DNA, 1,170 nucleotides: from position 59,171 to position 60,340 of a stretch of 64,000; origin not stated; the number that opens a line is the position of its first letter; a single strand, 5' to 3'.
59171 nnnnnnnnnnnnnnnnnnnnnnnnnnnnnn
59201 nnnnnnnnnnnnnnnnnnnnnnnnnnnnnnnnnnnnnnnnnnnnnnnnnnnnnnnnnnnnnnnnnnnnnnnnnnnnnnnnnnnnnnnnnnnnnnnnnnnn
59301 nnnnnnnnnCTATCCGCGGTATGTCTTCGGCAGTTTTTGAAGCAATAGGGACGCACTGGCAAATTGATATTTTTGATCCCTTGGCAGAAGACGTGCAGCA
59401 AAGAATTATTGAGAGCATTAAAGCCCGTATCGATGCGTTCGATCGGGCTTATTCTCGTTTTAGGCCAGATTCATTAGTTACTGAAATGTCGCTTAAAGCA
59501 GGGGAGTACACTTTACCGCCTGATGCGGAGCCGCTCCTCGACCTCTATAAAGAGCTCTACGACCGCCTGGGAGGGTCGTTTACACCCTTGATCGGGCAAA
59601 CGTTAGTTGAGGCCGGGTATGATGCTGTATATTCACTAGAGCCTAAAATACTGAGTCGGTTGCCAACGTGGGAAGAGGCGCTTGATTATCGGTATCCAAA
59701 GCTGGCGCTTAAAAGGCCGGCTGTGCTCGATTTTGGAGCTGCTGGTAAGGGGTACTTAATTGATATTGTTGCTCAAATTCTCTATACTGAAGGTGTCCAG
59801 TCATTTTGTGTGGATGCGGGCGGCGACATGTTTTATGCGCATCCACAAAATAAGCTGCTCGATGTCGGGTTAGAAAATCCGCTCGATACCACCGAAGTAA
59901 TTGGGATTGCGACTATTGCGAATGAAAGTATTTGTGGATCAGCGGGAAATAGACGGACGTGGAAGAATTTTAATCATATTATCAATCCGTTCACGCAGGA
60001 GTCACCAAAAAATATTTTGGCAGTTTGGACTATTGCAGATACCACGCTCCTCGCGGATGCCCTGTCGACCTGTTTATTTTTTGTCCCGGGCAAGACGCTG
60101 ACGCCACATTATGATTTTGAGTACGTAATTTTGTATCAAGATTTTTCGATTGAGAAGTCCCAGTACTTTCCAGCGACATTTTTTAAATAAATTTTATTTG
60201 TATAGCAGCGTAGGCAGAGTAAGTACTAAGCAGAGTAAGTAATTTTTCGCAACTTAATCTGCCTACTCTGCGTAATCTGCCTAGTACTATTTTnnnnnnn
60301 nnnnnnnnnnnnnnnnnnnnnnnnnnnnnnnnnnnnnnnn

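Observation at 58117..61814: Candidate extracytoplasmic flavin-based electron-transfer module: msrA, FMN-binding lipoprotein, ApbE flavin transferase and a polytopic-membrane/FNR fusion oxidoreductase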

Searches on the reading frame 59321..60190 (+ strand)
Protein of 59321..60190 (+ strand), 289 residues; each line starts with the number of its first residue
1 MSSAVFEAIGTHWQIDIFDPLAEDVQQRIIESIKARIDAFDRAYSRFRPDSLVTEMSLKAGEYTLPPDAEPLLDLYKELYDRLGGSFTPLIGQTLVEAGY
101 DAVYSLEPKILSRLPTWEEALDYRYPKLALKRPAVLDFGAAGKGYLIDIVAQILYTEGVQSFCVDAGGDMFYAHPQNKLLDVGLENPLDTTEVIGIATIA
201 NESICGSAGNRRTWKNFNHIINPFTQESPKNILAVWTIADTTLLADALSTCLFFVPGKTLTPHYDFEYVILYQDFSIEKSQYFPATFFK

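Call 3: search_protein_families(library=pfam, proteins=[window:59321-60190:+], max_evalue=0.1)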
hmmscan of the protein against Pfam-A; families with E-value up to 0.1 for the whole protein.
window:59321-60190:+ (289 aa): 2 families
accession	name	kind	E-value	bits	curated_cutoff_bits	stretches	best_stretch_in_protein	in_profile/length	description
PF02424.20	ApbE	-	6.2e-35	121.4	25.6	1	10-256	2-247/266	ApbE family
PF11167.13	DUF2953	-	0.044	14.3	22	1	181-223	2-44/53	Protein of unknown function (DUF2953)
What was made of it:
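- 59321..60190 (+): ApbE-family FAD:protein FMN transferase, 289 aa, of the 'long' leaderless type. It starts directly at the ApbE domain (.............) and has no signal peptide. PF02424 E = 6.2e-35 (call 3).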

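Call 4: search_protein_families(library=ncbifam, proteins=[window:59321-60190:+], max_evalue=0.1)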
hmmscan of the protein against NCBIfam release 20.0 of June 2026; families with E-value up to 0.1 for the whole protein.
window:59321-60190:+ (289 aa): 1 family
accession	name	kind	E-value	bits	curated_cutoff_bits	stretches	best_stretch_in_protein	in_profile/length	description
NF007774.0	PRK10461.1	equivalog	1.1e-10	40.9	498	1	136-254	181-307/351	FAD:protein FMN transferase ApbE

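Call 64: find_encoding_contigs(protein=window:59321-60190:+, flank=2000, max_places=3)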
Protein window:59321-60190:+ (289 aa): 1 contig read that carries it; 1 place shown.
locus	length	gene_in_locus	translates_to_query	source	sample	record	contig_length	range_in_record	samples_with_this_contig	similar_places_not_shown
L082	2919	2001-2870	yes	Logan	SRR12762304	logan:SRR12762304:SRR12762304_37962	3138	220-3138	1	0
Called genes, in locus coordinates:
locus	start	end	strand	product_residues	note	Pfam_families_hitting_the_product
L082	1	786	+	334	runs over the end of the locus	?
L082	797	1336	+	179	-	PF01625:PMSR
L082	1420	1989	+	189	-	-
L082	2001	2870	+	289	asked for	PF02424:ApbE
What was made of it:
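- The same arrangement is present on an independent contig, L082 (call 64).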

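Call 65: find_homologous_proteins(query=window:59321-60190:+, max_evalue=1e-10)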
Query window:59321-60190:+ (289 aa): 3504 proteins with E <= 1e-10 among 4475 candidates; the best 120 are listed.
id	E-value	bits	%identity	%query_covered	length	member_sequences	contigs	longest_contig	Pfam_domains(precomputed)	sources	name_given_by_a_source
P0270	4.1e-193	658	100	100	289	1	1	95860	PF02424.21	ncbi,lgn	-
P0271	3.1e-148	511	77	100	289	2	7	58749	PF02424.21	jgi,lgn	jgi:thiamine biosynthesis lipoprotein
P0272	3.1e-146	504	77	100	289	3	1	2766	PF02424.21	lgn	-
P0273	6.2e-116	405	63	100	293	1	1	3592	PF02424.21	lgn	-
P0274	1.5e-115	404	61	98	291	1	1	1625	PF02424.21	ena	-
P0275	1.3e-113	397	60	99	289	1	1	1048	PF02424.21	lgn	-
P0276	1.4e-112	394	58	100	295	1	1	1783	PF02424.21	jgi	jgi:FAD:protein FMN transferase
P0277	3.1e-111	390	61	100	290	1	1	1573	PF02424.21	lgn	-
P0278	4.0e-111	389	60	100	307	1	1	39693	PF02424.21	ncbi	-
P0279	6.8e-111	388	59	100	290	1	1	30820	PF02424.21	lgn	-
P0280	1.0e-110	388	61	98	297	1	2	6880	PF02424.21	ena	-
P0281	2.0e-110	387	60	100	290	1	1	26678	PF02424.21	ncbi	-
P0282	5.8e-110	385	60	98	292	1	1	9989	PF02424.21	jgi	-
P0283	7.6e-110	385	59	98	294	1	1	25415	PF02424.21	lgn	-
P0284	2.5e-109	383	58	100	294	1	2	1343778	PF02424.21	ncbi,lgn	-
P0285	2.6e-109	383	59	99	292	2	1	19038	PF02424.21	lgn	-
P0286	2.9e-109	383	60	98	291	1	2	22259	PF02424.21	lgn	-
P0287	5.4e-109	382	59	100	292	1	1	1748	PF02424.21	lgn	-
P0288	7.5e-109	382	59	100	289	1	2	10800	PF02424.21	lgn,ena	-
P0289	1.1e-108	381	59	100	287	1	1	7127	PF02424.21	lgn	-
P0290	1.1e-108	381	57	98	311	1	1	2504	PF02424.21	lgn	-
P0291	1.5e-108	381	58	99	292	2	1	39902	PF02424.21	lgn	-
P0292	1.8e-108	380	60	98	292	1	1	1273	PF02424.21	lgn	-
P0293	2.9e-108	380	58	100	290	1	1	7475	PF02424.21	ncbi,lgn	-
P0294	3.5e-108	380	59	100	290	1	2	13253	PF02424.21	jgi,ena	-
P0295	5.1e-108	379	59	100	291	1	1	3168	PF02424.21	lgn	-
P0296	7.4e-108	378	59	99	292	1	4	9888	PF02424.21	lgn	-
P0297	1.2e-107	378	59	98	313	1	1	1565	PF02424.21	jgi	jgi:thiamine biosynthesis lipoprotein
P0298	1.4e-107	378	61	98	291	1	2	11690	PF02424.21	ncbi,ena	-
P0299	1.4e-107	377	59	98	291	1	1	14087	PF02424.21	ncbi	-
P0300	1.7e-107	377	59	100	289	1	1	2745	PF02424.21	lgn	-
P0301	2.4e-107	377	59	98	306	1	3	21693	PF02424.21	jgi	jgi:thiamine biosynthesis lipoprotein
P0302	4.4e-107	376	58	98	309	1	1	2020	PF02424.21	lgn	-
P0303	6.3e-107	375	58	98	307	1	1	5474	PF02424.21,PF27030.1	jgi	jgi:thiamine biosynthesis lipoprotein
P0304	7.3e-107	375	59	100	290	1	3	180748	PF02424.21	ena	-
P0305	9.1e-107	375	61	98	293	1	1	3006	PF02424.21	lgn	-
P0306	1.3e-106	374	59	99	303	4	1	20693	PF02424.21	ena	-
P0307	1.4e-106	374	58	100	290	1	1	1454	PF02424.21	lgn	-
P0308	2.0e-106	374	58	98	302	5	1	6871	PF02424.21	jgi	jgi:thiamine biosynthesis lipoprotein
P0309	2.0e-106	374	58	98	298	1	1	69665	PF02424.21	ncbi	-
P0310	2.5e-106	373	57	99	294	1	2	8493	PF02424.21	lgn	-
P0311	2.6e-106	373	59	99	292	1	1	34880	PF02424.21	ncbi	ncbi:MAG: FAD:protein FMN transferase [Patescibacteria group bacterium]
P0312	2.7e-106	373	58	98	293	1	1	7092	PF02424.21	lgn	-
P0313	2.9e-106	373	59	98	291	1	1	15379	PF02424.21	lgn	-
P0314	3.7e-106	373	58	98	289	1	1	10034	PF02424.21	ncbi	-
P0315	3.8e-106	373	57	98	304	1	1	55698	PF02424.21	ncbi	-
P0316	4.4e-106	373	59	97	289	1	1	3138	PF02424.21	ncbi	-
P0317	5.5e-106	372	59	98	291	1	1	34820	PF02424.21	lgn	-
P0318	6.5e-106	372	60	98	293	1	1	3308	PF02424.21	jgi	jgi:thiamine biosynthesis lipoprotein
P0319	7.3e-106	372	59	98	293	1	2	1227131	PF02424.21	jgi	jgi:FAD:protein FMN transferase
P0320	9.0e-106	372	58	98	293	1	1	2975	PF02424.21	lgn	-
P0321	1.6e-105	371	58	98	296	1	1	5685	PF02424.21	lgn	-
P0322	1.8e-105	371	57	98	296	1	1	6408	PF02424.21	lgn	-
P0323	2.1e-105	370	56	98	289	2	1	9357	PF02424.21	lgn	-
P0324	2.2e-105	370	59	98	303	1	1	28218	PF02424.21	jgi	jgi:FAD:protein FMN transferase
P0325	2.5e-105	370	57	98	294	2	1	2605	PF02424.21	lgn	-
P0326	2.5e-105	370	58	98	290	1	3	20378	PF02424.21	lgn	-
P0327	3.4e-105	370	58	98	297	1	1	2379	PF02424.21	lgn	-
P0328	3.7e-105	370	58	100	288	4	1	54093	PF02424.21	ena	-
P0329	3.8e-105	370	59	99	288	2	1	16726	PF02424.21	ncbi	-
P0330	7.6e-105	369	58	100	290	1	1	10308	PF02424.21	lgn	-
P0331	8.2e-105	368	57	100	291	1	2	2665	PF02424.21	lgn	-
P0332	8.3e-105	368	57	98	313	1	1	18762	PF02424.21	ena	-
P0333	1.2e-104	368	58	98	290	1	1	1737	PF02424.21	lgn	-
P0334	1.3e-104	368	57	98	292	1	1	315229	PF02424.21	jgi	jgi:thiamine biosynthesis lipoprotein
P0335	1.7e-104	367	59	98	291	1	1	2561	PF02424.21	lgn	-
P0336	1.9e-104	367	55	98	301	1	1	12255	PF02424.21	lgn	-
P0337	1.9e-104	367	55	98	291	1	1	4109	PF02424.21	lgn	-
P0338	2.2e-104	367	56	98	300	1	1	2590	PF02424.21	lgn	-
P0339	2.8e-104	367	55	98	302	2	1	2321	PF02424.21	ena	-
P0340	4.1e-104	366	57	98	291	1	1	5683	PF02424.21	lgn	-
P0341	4.8e-104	366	68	83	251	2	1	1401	PF02424.21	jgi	jgi:thiamine biosynthesis lipoprotein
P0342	4.9e-104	366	59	98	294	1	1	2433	PF02424.21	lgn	-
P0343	5.6e-104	366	58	98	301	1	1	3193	PF02424.21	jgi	jgi:FAD:protein FMN transferase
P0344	6.1e-104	366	56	98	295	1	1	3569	PF02424.21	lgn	-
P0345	6.1e-104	366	56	98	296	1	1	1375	PF02424.21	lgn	-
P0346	6.9e-104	365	55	98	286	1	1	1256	PF02424.21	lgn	-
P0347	8.2e-104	365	58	98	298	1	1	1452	PF02424.21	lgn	-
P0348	8.4e-104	365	58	98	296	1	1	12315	PF02424.21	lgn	-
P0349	8.7e-104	365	58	98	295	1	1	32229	PF02424.21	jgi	jgi:thiamine biosynthesis lipoprotein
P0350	9.8e-104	365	59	98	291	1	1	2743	PF02424.21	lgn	-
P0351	1.1e-103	365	57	99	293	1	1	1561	PF02424.21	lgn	-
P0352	1.1e-103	365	57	98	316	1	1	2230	PF02424.21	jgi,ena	-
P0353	1.2e-103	365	55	99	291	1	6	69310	PF02424.21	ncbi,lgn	-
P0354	1.4e-103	364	58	99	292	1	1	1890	PF02424.21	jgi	jgi:FAD:protein FMN transferase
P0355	1.4e-103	364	58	100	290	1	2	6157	PF02424.21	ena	-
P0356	1.5e-103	364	58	98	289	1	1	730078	PF02424.21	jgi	jgi:thiamine biosynthesis lipoprotein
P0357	1.7e-103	364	56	98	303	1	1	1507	PF02424.21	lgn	-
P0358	1.8e-103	364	55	100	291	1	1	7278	PF02424.21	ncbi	-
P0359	1.9e-103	364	57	98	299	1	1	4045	PF02424.21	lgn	-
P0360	2.1e-103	364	58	98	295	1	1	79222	PF02424.21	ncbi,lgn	-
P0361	2.1e-103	364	56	99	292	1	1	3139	PF02424.21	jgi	-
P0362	2.3e-103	364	56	98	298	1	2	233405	PF02424.21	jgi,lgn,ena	-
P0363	2.4e-103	364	58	98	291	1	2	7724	PF02424.21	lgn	-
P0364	2.8e-103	363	57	98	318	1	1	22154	PF02424.21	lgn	-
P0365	3.3e-103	363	54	98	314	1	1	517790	PF02424.21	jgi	jgi:thiamine biosynthesis lipoprotein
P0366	3.4e-103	363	56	98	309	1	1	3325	PF02424.21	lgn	-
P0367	3.7e-103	363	58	98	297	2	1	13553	PF02424.21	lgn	-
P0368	4.4e-103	363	57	100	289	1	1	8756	PF02424.21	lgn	-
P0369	5.0e-103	363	55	98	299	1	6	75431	PF02424.21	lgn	-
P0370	5.1e-103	363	58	98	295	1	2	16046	PF02424.21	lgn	-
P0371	6.0e-103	362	56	100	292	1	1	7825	PF02424.21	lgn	-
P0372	6.3e-103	362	56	98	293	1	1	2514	PF02424.21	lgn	-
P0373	6.5e-103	362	58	98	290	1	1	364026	PF02424.21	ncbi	-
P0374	7.2e-103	362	57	100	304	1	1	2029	PF02424.21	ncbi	-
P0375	8.6e-103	362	57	98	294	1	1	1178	PF02424.21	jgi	jgi:thiamine biosynthesis lipoprotein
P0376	9.0e-103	362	57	98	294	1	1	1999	PF02424.21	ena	-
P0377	9.7e-103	362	55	98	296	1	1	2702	PF02424.21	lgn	-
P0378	1.0e-102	362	58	99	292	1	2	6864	PF02424.21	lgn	-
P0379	1.1e-102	361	55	99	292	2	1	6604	PF02424.21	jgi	-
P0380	1.4e-102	361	57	99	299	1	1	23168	PF02424.21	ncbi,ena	-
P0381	1.8e-102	361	55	98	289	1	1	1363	PF02424.21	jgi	jgi:FAD:protein FMN transferase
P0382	1.8e-102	361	56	100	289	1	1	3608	PF02424.21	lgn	-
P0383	2.0e-102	361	57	98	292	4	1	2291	PF02424.21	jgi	jgi:thiamine biosynthesis lipoprotein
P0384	2.1e-102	361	57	98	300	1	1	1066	PF02424.21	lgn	-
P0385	2.3e-102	360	56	98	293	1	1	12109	PF02424.21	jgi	jgi:thiamine biosynthesis lipoprotein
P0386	2.5e-102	360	58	98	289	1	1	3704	PF02424.21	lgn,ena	-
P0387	2.5e-102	360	59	100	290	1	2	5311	PF02424.21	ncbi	-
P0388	2.6e-102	360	55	100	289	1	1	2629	PF02424.21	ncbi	-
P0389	2.7e-102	360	55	98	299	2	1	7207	PF02424.21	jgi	jgi:thiamine biosynthesis lipoprotein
